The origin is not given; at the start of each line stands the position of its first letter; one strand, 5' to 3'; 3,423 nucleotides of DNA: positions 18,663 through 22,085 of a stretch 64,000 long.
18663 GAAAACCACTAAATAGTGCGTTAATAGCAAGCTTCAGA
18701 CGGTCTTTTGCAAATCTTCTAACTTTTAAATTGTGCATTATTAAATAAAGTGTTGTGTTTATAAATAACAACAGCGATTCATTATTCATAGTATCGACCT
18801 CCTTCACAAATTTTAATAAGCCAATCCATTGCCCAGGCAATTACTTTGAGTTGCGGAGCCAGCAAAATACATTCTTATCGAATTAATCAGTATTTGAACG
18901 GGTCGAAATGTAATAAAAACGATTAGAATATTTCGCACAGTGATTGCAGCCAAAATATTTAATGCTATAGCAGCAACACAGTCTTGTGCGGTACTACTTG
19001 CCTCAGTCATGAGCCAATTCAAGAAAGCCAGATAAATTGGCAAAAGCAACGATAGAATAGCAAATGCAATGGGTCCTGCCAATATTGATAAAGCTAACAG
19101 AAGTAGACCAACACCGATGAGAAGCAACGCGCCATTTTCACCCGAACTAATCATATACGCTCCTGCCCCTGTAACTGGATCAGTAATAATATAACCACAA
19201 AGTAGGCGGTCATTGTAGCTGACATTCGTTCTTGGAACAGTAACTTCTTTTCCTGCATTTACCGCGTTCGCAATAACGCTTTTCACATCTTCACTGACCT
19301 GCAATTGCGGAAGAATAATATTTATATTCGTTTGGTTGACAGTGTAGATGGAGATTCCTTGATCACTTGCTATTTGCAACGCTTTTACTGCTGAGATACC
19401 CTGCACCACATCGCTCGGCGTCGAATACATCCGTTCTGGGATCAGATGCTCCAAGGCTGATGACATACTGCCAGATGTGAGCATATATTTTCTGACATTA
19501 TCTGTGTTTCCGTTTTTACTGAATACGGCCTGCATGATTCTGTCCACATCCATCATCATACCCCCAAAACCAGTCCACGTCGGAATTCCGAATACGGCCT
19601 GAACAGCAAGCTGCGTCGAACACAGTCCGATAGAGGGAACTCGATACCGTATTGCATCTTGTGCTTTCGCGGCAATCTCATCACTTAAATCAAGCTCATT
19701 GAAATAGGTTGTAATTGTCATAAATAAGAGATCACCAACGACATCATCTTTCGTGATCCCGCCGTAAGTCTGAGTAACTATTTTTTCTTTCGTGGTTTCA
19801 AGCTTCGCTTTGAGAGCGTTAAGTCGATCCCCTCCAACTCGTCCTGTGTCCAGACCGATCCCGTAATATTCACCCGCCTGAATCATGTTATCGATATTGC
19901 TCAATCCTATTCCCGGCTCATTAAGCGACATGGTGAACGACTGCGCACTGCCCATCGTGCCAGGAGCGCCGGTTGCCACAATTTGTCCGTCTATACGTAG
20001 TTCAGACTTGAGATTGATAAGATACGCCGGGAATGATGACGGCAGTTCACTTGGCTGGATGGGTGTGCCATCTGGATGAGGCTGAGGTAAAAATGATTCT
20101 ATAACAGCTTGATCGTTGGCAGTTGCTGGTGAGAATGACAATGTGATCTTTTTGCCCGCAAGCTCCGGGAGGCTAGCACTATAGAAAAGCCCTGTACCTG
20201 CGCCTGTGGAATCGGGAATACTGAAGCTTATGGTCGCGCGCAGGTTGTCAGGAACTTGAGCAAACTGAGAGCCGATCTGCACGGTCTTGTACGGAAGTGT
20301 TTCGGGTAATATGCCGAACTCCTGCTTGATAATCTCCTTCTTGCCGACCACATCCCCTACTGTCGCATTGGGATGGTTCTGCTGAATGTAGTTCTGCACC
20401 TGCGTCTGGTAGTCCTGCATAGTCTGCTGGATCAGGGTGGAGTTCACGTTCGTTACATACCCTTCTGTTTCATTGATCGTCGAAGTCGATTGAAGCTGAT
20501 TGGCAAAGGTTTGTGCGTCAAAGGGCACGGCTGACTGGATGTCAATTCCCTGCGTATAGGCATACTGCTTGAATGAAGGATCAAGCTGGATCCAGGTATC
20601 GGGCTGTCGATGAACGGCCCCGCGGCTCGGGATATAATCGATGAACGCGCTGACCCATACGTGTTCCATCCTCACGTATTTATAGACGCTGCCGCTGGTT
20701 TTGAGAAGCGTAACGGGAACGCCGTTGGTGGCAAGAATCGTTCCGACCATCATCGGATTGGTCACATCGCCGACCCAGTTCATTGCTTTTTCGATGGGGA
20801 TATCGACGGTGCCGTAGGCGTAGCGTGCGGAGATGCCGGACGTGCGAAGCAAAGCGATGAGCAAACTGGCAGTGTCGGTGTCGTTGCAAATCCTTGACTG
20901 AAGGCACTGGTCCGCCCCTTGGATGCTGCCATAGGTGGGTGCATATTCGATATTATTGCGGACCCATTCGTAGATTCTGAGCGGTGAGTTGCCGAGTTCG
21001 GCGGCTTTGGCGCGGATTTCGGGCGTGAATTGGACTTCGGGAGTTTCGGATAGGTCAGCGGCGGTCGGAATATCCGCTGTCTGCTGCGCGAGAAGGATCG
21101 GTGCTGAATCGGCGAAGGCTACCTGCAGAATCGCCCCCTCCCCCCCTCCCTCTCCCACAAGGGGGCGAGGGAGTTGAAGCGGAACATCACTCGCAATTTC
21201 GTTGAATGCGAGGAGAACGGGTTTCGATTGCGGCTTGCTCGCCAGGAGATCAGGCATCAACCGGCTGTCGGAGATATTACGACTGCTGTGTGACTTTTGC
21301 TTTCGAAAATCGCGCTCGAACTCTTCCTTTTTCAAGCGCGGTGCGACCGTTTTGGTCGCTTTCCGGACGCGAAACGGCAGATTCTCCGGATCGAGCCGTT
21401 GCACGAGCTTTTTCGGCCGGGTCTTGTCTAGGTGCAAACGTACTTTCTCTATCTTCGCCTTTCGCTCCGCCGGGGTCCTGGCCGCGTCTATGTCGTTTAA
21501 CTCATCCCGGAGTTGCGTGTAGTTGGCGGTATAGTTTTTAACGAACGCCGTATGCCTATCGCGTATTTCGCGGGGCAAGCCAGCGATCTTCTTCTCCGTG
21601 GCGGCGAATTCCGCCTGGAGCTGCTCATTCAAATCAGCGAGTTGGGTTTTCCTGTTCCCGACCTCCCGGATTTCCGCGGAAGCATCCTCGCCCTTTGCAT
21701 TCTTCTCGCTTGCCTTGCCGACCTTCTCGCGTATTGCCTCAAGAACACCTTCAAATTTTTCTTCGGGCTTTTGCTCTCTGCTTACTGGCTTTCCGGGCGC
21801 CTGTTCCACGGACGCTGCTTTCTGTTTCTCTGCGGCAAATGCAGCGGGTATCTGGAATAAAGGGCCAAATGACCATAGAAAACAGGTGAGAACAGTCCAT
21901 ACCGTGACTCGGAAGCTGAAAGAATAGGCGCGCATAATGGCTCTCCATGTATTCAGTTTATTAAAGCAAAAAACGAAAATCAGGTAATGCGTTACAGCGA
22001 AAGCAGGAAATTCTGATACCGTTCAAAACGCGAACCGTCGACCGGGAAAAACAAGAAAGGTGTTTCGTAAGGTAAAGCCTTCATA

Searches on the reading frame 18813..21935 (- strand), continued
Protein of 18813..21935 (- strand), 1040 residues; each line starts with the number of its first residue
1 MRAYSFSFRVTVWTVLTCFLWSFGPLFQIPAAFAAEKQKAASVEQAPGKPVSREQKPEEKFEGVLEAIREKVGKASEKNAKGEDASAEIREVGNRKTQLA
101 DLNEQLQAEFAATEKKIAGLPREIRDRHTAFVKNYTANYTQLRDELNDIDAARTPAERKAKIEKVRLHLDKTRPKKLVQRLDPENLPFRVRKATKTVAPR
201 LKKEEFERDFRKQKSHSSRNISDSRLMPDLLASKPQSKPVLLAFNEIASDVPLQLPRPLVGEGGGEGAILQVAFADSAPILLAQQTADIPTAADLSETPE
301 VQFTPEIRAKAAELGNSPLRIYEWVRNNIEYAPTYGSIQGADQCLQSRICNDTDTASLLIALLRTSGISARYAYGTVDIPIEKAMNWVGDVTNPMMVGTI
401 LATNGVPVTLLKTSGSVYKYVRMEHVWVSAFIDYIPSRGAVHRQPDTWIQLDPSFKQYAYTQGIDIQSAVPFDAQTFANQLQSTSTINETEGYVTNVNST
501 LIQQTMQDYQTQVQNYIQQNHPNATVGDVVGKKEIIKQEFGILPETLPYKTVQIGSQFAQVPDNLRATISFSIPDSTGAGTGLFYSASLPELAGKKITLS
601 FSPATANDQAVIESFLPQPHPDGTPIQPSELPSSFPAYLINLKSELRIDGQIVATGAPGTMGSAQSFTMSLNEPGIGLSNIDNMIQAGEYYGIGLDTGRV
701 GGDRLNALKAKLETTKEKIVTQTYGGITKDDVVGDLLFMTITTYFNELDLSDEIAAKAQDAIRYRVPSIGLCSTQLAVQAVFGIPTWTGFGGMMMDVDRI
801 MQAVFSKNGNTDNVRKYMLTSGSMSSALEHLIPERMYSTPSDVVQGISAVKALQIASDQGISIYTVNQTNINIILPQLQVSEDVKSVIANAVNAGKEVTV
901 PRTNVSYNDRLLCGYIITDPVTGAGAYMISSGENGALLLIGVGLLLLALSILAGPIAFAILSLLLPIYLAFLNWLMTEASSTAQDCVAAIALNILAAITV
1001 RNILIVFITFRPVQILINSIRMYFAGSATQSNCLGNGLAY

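Call 86: find_encoding_contigs(protein=P0098, flank=10000, max_places=2)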
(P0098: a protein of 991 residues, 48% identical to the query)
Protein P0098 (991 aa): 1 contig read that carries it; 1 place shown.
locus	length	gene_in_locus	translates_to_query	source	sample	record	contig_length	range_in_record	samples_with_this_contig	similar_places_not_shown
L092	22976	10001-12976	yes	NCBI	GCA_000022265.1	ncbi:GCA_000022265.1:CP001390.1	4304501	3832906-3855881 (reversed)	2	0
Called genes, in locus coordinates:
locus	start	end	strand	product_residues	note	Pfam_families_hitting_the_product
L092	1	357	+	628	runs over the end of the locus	PF03717:PBP_dimer, PF00905:Transpeptidase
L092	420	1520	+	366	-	PF01098:FTSW_RODA_SPOVE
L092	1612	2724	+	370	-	PF12038:QTMAN_N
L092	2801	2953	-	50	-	-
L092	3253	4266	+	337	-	PF04055:Radical_SAM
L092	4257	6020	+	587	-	PF13188:PAS_8 (faint), PF13426:PAS_9 (weak), PF00989:PAS, PF08448:PAS_4, PF13426:PAS_9 (weak), PF00512:HisKA, PF02518:HATPase_c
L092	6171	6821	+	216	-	PF01553:Acyltransferase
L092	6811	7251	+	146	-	PF00075:RNase_H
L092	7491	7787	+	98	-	PF01844:HNH, PF14279:HNH_5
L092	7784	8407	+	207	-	PF00702:Hydrolase, PF13419:HAD_2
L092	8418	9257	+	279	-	PF12849:PBP_like_2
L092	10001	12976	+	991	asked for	PF01841:Transglut_core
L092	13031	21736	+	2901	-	PF13243:SQHop_cyclase_C, PF13620:CarboxypepD_reg, PF13715:CarbopepD_reg_2, PF13620:CarboxypepD_reg, PF13715:CarbopepD_reg_2, PF13620:CarboxypepD_reg, PF13715:CarbopepD_reg_2, PF13620:CarboxypepD_reg, +12 more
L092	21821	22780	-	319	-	PF00365:PFK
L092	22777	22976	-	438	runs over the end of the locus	PF05496:RuvB_N, PF00004:AAA, PF07728:AAA_5 (weak), PF16193:AAA_assoc_2, PF12002:MgsA_C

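Call 89: search_protein_families(library=pfam, proteins=[L027:13019-14095:+, L047:5944-6783:+, L014:13380-14288:+, L014:14382-15044:+, L053:4618-5661:+, L053:5672-6427:+, L055:6538-7449:+, L055:7486-8388:+, L044:3040-4017:+, L022:6238-7251:+], max_evalue=0.001)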
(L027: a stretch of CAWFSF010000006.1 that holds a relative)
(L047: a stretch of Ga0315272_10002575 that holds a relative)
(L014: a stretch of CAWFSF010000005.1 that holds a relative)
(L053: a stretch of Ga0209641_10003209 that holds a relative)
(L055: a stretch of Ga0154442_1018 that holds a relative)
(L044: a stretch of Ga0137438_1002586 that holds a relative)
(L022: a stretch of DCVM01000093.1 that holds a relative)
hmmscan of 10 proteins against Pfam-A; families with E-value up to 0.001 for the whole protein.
L027:13019-14095:+ (359 aa): 2 families
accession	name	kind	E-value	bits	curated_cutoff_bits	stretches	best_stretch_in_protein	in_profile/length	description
PF13308.11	YARHG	-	9.4e-19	67.6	27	1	274-350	7-85/85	YARHG domain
PF14415.11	DUF4424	-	0.00015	21.5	27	0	33-123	3-94/306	Domain of unknown function (DUF4424)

L047:5944-6783:+ (280 aa): 1 family
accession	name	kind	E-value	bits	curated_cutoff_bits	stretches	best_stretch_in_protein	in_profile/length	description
PF14415.11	DUF4424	-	5e-06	26.4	27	0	63-135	19-94/306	Domain of unknown function (DUF4424)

L014:13380-14288:+ (303 aa): 1 family
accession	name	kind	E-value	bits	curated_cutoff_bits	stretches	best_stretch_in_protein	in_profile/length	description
PF00930.27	DPPIV_N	-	5.4e-07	29.1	22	1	122-204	1-73/354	Dipeptidyl peptidase IV (DPP IV) N-terminal region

L014:14382-15044:+ (221 aa): 2 families
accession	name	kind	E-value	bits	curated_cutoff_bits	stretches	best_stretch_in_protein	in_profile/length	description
PF06739.17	SBBP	-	1.5e-05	25.3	20.5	0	41-57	13-29/38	Beta-propeller repeat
PF01436.27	NHL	-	0.00013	22.2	20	0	42-67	3-28/28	NHL repeat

L053:4618-5661:+ (348 aa): 6 families
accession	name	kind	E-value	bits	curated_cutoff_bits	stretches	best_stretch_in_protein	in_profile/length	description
PF06739.17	SBBP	-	5.3e-07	29.9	20.5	0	69-83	15-29/38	Beta-propeller repeat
PF16288.11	DUF4934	-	2.9e-05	24.5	27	0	212-246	67-102/102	Domain of unknown function (DUF4934)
PF08450.18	SGL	-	5.1e-05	23.4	26.3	0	61-106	176-223/246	SMP-30/Gluconolactonase/LRE-like region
PF01436.27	NHL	-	7.3e-05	23.1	20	1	68-93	3-28/28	NHL repeat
PF22701.2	Mala_s_1-like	-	0.00026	21.2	27.5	0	70-155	43-127/195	Mal s 1 allergenic protein-like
PF06977.17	SdiA-regulated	-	0.00056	19.6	21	0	112-190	168-240/249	SdiA-regulated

L053:5672-6427:+ (252 aa): 2 families
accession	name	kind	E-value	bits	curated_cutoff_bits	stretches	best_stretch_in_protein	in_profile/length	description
PF01436.27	NHL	-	3e-06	27.4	20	1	74-98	4-28/28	NHL repeat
PF09000.15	Cytotoxic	-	0.00031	21.4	22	0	131-166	34-69/80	Cytotoxic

L055:6538-7449:+ (304 aa): 6 families
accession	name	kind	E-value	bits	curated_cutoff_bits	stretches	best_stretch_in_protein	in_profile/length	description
PF00930.27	DPPIV_N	-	5.9e-07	29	22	0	55-108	22-76/354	Dipeptidyl peptidase IV (DPP IV) N-terminal region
PF07676.18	PD40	-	5.8e-06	26.6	20.9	0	170-198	8-37/38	WD40-like Beta Propeller Repeat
PF04053.20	B-prop_COPA_B_2nd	-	2e-05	24.7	57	0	48-114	118-191/248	COPA/B second beta-propeller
PF24807.1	WD40_CDC20-Fz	-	8.6e-05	22.4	200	0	152-243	31-124/292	CDC20/Fizzy WD40 domain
PF23414.1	Beta-prop_EML_2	-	0.00013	21.9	90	0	162-248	31-117/266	Echinoderm microtubule-associated protein second beta-propeller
PF24814.1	WD40_Prp19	-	0.00037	20.1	320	1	96-261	61-228/281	Prp19 WD40 domain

L055:7486-8388:+ (301 aa): 1 family
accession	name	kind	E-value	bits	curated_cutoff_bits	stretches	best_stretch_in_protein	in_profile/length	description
PF01436.27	NHL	-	0.00031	21.1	20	0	64-90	2-28/28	NHL repeat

L044:3040-4017:+ (326 aa): 1 family
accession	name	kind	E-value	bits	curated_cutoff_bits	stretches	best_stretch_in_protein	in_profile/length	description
PF17170.10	DUF5128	-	4.5e-05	23.2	22.9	0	56-144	93-179/321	6-bladed beta-propeller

L022:6238-7251:+ (338 aa): 2 families
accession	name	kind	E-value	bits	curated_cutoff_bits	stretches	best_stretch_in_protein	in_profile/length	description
PF07676.18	PD40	-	1.4e-05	25.3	20.9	0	115-133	13-32/38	WD40-like Beta Propeller Repeat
PF25174.1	Beta-prop_THOC3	-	0.00018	21.1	305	0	173-232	220-267/272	THOC3 beta-propeller domain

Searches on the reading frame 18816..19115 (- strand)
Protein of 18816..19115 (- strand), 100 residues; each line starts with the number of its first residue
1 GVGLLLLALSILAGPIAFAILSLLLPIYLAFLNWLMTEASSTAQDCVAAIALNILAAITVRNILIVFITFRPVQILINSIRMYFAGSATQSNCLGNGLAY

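Call 31: search_protein_families(library=pfam, alignment_id=A2, max_evalue=0.01)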
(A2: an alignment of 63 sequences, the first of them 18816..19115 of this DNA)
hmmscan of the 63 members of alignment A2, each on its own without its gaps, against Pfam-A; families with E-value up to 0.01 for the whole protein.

A. member 1, window:18816-19115:- (100 aa): 0 families

B. families by the number of members that match (of 63 scanned): 11 families
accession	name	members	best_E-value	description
PF00877.26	NLPC_P60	9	2.6e-14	NlpC/P60 family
PF05257.22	CHAP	5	2.1e-06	CHAP domain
PF05708.18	Peptidase_C92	2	0.0088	Permuted papain-like amidase enzyme, YaeF/YiiX, C92 family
PF00487.30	FA_desaturase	1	0.00032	Fatty acid desaturase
PF05857.17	TraX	1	0.0006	TraX protein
PF11168.14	DUF2955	1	0.0012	Protein of unknown function (DUF2955)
PF13886.12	TM7S3_TM198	1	0.002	TM7S3/TM198-like domain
PF15633.11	Tox-ART-HYD1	1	0.0037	HYD1 signature containing ADP-ribosyltransferase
PF01464.25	SLT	1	0.0039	Transglycosylase SLT domain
PF06940.17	DUF1287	1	0.004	Domain of unknown function (DUF1287)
PF21808.2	Dynamin-like_hel_bact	1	0.0088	Bacterial dynamin-like protein, helical domain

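Call 115: search_protein_families(library=phrogs, proteins=[window:18816-19115:-], max_evalue=0.01)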
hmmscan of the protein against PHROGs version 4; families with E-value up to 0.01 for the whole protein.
window:18816-19115:- (100 aa): 0 families
